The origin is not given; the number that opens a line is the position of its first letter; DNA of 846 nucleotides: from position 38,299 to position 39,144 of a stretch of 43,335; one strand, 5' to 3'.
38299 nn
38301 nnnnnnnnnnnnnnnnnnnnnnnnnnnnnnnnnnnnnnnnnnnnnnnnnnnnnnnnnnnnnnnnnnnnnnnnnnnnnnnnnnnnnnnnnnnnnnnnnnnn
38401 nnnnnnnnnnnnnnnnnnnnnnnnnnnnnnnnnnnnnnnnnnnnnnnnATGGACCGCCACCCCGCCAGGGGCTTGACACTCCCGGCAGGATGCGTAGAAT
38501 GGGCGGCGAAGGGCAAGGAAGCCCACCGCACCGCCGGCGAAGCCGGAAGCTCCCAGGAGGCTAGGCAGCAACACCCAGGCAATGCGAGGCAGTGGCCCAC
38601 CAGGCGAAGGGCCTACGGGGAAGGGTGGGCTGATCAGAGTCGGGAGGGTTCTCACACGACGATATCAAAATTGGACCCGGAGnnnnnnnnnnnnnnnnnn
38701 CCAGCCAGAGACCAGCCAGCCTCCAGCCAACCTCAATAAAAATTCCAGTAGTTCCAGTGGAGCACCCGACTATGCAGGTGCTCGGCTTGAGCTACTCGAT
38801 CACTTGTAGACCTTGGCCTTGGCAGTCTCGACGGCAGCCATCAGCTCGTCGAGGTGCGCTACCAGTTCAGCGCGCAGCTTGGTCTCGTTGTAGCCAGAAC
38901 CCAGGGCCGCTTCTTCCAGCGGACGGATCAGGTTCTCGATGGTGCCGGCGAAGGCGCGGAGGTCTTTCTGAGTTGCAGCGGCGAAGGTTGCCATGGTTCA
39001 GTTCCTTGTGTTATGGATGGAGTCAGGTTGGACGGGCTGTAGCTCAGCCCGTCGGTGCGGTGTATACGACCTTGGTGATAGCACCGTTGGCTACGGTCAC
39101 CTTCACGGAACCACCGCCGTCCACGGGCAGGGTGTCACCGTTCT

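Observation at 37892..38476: Inverted motif copy, a roughly 340-nt GA-rich leader and a 70-aa ORF with near-perfect RBS on the otherwise empty plus strand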

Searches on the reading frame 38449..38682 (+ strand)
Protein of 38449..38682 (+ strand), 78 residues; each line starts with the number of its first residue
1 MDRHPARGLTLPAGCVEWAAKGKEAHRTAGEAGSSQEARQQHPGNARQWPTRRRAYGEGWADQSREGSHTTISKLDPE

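Call 27: search_protein_families(library=phrogs, proteins=[window:38449-38682:+], max_evalue=1)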
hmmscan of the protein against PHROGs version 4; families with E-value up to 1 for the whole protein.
seq(78 aa): 1 family
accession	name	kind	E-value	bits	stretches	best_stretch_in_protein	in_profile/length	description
phrog_11221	-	lysis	0.4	10.8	1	17-70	304-362/543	RIIB lysis inhibitor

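Call 28: search_protein_families(library=pfam, proteins=[window:38449-38682:+], max_evalue=1)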
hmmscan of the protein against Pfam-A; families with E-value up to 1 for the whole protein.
seq(78 aa): 0 families

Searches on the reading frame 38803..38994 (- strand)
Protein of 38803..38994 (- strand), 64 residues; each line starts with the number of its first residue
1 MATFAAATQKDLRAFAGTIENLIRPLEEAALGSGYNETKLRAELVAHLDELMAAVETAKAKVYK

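Call 26: find_related_loci(query=window:38803-38994:-, collection=viral_contigs, flank=2500)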
Query window:38803-38994:- (64 aa) in viral_contigs; peptide patterns used: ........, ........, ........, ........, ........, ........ (x = any residue, [..] = any of these).
36 stretches matched a pattern; 7 encode a relative of the query (tblastn E <= 1e-3); 7 distinct loci.
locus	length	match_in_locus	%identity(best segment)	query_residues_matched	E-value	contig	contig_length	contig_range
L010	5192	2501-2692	100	1-64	3e-39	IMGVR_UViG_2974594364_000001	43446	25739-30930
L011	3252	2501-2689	100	1-63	1e-38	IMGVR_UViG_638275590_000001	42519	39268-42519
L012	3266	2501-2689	100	1-63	1e-38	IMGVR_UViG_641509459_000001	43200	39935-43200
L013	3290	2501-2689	98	1-63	4e-38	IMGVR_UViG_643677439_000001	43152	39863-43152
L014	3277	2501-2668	93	9-64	3e-31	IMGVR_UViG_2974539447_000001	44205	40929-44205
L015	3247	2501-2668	93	9-64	4e-31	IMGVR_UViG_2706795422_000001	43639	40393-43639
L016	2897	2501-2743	70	1-64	5e-29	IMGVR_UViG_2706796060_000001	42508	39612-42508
